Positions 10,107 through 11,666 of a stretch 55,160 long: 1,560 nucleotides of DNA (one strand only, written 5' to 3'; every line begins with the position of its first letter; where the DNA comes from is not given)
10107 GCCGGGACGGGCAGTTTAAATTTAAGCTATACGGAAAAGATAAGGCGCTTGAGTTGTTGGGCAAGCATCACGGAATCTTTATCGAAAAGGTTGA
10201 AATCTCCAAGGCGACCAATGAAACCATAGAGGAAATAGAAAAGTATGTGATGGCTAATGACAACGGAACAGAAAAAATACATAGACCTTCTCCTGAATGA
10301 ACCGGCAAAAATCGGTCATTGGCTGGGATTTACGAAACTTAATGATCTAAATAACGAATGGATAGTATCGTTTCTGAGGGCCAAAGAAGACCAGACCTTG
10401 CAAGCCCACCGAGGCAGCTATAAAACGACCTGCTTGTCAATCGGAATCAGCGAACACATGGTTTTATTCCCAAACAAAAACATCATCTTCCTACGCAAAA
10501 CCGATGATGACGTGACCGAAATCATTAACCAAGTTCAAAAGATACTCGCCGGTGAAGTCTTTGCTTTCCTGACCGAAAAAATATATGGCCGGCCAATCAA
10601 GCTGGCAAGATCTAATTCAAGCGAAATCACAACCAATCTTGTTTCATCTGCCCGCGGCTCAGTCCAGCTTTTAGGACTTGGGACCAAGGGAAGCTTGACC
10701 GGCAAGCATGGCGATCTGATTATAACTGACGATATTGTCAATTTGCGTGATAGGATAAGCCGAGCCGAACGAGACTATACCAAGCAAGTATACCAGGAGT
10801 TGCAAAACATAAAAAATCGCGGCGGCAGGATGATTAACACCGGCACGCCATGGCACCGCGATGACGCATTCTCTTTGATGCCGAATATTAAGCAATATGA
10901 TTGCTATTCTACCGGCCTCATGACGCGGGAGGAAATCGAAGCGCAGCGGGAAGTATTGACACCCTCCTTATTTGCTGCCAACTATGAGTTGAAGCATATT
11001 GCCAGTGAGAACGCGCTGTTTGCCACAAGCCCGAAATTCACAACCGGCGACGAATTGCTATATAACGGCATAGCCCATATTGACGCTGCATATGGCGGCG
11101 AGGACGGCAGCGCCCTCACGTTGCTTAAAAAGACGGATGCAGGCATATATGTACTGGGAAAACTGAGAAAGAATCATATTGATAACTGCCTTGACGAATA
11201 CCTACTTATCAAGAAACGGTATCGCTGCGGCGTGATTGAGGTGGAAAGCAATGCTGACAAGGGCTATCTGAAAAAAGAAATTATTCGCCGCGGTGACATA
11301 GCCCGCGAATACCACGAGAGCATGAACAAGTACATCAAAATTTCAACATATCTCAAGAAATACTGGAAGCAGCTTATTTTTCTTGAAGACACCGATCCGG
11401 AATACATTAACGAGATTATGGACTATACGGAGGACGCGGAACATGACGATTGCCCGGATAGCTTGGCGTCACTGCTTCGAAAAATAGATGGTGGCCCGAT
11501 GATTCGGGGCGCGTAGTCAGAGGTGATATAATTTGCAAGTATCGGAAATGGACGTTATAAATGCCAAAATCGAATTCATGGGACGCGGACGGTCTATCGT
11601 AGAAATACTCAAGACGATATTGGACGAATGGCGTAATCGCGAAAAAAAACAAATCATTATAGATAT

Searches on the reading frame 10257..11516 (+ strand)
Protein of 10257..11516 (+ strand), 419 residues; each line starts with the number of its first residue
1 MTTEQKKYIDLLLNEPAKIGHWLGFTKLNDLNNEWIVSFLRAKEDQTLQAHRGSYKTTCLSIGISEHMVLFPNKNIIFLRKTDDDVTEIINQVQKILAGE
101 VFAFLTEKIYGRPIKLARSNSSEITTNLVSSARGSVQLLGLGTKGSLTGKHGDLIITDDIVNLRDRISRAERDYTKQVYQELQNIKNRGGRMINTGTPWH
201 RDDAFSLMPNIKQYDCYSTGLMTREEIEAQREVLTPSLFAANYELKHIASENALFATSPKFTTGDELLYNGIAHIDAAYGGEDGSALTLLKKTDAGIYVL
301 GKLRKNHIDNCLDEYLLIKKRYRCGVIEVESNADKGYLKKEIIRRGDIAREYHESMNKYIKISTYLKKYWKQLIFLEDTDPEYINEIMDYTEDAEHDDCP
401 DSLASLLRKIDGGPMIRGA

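Call 31: search_dna_similar(query=window:10257-11516:+, collection=phages, mode=protein, max_rows=15)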
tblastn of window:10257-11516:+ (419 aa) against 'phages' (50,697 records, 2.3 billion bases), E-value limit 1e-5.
Records with a match: 29; places in all: 29; records where one place covers at least 80% of the query: 26.
Best place of each record, by identity: <60% 29.
By first word of the organism name: Lactococcus 12; Enterococcus 9; Leptospira 4; Dulem 2; ANMV-1 1; Bdellovibrio 1.
By host as written in the record: Lactococcus lactis 10; Enterococcus faecalis 7; Leptospira biflexa Patoc 1 4; Lactococcus lactis P335 2; Enterococcus faecalis EfsPF36 1; Enterococcus hirae BBCO_MU_1 1; uncultured archaeon 1; Eulemur fulvus collaris 1; and 2 more.
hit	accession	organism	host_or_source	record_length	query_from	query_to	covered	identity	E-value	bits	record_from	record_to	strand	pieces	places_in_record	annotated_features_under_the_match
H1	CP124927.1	Enterococcus phage 1_EfsPF36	Enterococcus faecalis EfsPF36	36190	1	410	98%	57.4%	5e-149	473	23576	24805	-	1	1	record has no annotation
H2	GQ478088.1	Enterococcus phage phiFL4A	Enterococcus faecalis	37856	1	410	98%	56.9%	2e-149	474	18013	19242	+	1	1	gp31: terminase large subunit | gp30: terminase small subunit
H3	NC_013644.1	Enterococcus phage phiFL4A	Enterococcus faecalis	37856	1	410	98%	56.9%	2e-149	474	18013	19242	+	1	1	gp31: terminase large subunit | gp30: terminase small subunit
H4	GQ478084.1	Enterococcus phage phiFL2A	Enterococcus faecalis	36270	1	410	98%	56.7%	3e-148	471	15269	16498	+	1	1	gp35: terminase large subunit | gp34: conserved hypothetical protein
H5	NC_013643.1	Enterococcus phage phiFL2A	Enterococcus faecalis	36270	1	410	98%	56.7%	3e-148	471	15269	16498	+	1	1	gp35: terminase large subunit | gp34: terminase small subunit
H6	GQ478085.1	Enterococcus phage phiFL2B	Enterococcus faecalis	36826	1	410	98%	56.7%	3e-148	471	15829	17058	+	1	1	gp36: terminase large subunit | gp35: terminase small subunit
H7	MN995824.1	Enterococcus phage EFP1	Enterococcus faecalis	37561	1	410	98%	56.7%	5e-148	470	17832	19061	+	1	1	record has no annotation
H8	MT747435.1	Enterococcus phage AE4_2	Enterococcus faecalis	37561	1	410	98%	56.7%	5e-148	470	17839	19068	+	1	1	terminase large subunit | terminase small subunit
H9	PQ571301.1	Enterococcus phage EH-TP1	Enterococcus hirae BBCO_MU_1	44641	1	408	97%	55.7%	9e-145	461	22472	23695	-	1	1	terminase large subunit | terminase small subunit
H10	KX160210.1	Lactococcus phage 62502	Lactococcus lactis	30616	8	416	98%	54.5%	9e-143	455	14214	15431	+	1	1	terminase large subunit | portal protein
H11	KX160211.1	Lactococcus phage 62503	Lactococcus lactis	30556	8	416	98%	54.5%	9e-143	455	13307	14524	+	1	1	terminase large subunit | portal protein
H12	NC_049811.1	Lactococcus phage 62503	Lactococcus lactis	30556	8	416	98%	54.5%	9e-143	455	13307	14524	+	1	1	terminase large subunit | portal protein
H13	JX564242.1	Lactococcus phage Q33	Lactococcus lactis P335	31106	8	416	98%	54.5%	9e-143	455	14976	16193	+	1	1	terminase large subunit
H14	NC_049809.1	Lactococcus phage Q33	Lactococcus lactis P335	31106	8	416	98%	54.5%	9e-143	455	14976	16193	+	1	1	terminase large subunit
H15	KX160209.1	Lactococcus phage 58502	Lactococcus lactis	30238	8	416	98%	54.5%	1e-142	455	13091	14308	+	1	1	terminase large subunit | portal protein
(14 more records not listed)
